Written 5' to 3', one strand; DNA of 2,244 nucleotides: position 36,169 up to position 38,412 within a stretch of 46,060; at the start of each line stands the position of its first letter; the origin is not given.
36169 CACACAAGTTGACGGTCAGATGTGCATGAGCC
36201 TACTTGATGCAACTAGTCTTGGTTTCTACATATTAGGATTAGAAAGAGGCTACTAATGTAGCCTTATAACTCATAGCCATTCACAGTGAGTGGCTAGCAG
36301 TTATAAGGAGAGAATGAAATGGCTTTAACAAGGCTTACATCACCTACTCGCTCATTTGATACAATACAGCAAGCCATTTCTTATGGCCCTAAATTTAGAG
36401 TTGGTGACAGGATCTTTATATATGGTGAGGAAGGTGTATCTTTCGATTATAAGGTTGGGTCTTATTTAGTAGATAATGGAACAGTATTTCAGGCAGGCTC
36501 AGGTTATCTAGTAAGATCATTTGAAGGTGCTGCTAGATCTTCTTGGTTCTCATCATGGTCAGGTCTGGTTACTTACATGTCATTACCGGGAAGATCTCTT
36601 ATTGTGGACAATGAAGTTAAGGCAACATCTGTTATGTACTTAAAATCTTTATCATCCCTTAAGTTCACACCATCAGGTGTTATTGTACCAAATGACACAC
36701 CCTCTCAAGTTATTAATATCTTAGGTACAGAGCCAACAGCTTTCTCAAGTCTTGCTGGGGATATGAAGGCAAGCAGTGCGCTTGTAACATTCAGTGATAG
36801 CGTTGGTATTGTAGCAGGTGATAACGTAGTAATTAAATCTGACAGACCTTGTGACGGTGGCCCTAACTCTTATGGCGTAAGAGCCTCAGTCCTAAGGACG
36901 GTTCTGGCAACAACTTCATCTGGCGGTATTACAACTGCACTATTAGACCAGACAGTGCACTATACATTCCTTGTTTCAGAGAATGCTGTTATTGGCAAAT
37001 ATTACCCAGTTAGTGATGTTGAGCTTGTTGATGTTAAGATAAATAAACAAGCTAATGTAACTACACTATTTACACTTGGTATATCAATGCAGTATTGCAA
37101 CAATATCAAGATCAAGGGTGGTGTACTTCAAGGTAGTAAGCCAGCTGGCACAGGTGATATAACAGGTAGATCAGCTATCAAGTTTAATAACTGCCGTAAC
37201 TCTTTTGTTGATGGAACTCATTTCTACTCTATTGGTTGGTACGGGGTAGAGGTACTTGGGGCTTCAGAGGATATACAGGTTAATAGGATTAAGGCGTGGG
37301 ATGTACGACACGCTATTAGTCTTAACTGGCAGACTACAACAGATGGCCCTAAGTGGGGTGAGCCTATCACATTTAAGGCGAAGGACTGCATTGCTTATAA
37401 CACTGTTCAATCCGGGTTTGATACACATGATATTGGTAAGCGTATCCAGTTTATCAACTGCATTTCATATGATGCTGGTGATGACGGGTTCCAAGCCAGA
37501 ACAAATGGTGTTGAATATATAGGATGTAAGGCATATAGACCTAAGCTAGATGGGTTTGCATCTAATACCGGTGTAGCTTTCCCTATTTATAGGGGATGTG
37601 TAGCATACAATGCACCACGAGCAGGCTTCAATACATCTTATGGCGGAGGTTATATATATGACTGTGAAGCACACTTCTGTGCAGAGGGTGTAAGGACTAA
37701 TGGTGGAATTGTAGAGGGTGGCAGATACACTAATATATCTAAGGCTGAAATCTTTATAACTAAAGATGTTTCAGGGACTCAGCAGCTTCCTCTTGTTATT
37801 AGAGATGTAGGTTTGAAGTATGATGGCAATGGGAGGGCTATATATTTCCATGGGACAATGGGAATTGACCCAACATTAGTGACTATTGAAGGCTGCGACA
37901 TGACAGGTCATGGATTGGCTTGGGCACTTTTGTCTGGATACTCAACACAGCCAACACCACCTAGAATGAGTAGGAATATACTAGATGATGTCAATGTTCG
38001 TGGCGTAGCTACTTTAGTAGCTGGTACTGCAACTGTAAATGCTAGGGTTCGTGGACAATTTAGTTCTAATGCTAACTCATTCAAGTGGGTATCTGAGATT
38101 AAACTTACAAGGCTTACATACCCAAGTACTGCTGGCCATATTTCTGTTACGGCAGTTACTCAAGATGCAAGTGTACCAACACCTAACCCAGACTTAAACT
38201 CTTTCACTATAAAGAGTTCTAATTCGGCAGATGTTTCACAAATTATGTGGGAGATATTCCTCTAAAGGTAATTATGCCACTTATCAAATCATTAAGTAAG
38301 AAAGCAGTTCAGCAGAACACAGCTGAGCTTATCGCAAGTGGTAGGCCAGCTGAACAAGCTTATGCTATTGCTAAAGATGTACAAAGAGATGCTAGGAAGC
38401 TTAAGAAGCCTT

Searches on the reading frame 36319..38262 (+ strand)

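Call 73: search_protein_families(library=pfam, proteins=[window:36319-38262:+], max_evalue=0.001)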
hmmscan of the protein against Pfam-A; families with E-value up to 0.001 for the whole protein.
window:36319-38262:+ (648 aa): 4 families
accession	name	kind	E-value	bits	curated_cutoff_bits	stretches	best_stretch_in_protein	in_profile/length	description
PF24145.1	K1-lyase_N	-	9.6e-37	125.4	27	1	1-72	1-72/72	K1 capsule-specific polysaccharide lyase, N-terminal domain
PF24149.1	K1-lyase_Rider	-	7.6e-32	110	27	1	142-228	2-88/89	K1 capsule-specific polysaccharide lyase, Rider domain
PF24146.1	K1-lyase_C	-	5.5e-19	68.8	27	1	560-647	3-70/70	K1 capsule-specific polysaccharide lyase, C-terminal domain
PF13229.12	Beta_helix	-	0.00011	22.3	25.9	0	253-396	24-147/158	Right handed beta helix region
